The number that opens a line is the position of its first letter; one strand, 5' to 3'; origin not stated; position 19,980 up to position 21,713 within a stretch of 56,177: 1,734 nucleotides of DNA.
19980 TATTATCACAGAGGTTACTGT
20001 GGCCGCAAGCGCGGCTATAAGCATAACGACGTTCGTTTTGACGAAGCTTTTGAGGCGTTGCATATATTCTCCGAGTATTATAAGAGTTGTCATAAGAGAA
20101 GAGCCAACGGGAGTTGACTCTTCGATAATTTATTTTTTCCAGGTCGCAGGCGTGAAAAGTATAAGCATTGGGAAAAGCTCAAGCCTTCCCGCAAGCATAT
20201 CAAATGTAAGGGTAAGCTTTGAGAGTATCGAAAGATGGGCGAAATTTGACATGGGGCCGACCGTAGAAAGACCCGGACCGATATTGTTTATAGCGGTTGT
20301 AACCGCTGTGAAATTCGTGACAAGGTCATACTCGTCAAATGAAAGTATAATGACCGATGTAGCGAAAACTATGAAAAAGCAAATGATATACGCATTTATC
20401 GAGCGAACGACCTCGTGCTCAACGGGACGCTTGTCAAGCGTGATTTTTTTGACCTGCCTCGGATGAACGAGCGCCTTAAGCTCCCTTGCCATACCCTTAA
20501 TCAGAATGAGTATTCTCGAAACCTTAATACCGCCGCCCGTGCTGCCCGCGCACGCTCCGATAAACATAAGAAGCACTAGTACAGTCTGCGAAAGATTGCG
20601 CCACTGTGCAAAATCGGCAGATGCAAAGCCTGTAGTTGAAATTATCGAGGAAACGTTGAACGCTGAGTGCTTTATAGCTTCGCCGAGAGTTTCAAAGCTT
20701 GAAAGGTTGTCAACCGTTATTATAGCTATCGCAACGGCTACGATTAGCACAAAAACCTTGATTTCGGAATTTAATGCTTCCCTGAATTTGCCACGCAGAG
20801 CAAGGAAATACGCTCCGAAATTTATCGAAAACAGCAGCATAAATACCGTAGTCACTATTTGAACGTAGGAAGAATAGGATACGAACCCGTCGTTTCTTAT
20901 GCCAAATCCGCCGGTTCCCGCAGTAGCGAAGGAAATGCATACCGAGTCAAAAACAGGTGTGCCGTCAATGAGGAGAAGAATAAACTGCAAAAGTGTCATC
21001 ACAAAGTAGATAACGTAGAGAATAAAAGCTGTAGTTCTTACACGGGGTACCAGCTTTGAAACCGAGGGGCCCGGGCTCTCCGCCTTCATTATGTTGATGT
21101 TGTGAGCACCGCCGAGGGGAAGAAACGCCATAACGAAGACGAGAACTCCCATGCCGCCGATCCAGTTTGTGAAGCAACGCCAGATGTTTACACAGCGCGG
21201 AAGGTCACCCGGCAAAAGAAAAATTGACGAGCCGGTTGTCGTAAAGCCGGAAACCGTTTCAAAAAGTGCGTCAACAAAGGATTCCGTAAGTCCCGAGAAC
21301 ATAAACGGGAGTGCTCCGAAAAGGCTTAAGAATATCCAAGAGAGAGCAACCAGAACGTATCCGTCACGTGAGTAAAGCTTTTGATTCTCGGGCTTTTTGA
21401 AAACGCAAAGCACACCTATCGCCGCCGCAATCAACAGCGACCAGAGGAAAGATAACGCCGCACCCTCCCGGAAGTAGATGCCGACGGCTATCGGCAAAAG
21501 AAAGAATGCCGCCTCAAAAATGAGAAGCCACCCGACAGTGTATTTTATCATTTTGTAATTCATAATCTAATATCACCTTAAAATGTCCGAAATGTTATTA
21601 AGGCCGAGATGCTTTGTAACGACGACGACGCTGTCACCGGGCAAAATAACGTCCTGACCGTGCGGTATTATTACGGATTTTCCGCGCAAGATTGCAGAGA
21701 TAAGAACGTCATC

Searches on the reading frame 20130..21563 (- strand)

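Call 83: search_protein_families(library=pfam, proteins=[window:20130-21563:-], max_evalue=0.00001)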
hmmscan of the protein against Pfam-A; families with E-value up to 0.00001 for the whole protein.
window:20130-21563:- (477 aa): 1 family
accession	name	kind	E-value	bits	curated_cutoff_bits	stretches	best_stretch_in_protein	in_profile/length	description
PF02386.22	TrkH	-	3.4e-58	197.8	27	1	44-471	10-491/502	Cation transport protein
